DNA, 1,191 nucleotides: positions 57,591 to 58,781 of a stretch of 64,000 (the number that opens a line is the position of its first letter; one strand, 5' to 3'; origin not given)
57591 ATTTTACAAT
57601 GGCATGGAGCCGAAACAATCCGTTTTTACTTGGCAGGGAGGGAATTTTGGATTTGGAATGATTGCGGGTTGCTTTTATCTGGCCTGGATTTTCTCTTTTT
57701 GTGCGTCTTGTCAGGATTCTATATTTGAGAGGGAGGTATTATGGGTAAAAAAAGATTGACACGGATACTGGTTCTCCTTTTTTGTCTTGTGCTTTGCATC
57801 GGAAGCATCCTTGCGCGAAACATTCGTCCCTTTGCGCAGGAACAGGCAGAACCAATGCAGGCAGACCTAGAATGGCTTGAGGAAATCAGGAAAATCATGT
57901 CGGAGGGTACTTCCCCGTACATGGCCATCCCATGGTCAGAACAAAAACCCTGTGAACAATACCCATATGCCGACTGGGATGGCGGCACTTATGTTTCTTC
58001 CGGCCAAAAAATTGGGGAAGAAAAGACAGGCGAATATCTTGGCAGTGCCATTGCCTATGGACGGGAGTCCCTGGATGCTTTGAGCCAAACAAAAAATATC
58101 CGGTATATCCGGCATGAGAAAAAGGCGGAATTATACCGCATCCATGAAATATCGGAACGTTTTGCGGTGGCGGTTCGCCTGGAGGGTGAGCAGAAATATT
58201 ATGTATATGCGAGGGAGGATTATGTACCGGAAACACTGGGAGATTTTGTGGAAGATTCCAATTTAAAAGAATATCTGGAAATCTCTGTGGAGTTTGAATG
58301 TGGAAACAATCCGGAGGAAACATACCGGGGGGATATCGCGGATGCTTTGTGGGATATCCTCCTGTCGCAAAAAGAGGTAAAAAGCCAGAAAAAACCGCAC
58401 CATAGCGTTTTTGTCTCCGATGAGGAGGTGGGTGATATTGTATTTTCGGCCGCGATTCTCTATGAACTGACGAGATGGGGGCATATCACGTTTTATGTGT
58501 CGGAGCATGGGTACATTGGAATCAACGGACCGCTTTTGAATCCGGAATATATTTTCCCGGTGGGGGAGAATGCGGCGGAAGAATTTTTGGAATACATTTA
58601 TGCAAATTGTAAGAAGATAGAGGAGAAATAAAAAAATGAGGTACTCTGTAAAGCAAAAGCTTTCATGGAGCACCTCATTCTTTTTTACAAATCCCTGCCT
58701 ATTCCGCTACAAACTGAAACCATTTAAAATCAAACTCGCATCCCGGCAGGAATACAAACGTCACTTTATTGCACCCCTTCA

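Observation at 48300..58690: Low-G+C island: candidate peptide-controlled secreted cell-wall hydrolase, lipoprotein and ABC system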

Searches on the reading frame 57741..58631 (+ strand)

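Call 33: search_protein_families(library=ncbifam, proteins=[window:57741-58631:+], max_evalue=0.1)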
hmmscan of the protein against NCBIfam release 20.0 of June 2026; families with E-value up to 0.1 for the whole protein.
window:57741-58631:+ (296 aa): 0 families

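Call 34: search_protein_families(library=pfam, proteins=[window:57741-58631:+], max_evalue=1)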
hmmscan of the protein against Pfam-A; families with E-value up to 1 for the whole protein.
window:57741-58631:+ (296 aa): 2 families
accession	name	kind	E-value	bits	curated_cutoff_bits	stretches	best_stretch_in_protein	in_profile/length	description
PF07095.16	IgaA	-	0.024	13.2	25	1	116-177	72-133/702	Intracellular growth attenuator protein IgaA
PF03998.19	Utp11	-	0.2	12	25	1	113-229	87-137/242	Utp11 protein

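Call 73: search_protein_families(library=phrogs, proteins=[window:57741-58631:+], max_evalue=0.01)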
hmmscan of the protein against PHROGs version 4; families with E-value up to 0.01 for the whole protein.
window:57741-58631:+ (296 aa): 0 families

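Call 74: search_protein_families(library=padloc, proteins=[window:57741-58631:+], max_evalue=0.01)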
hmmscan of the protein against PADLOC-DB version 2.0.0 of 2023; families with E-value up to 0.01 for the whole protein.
window:57741-58631:+ (296 aa): 0 families
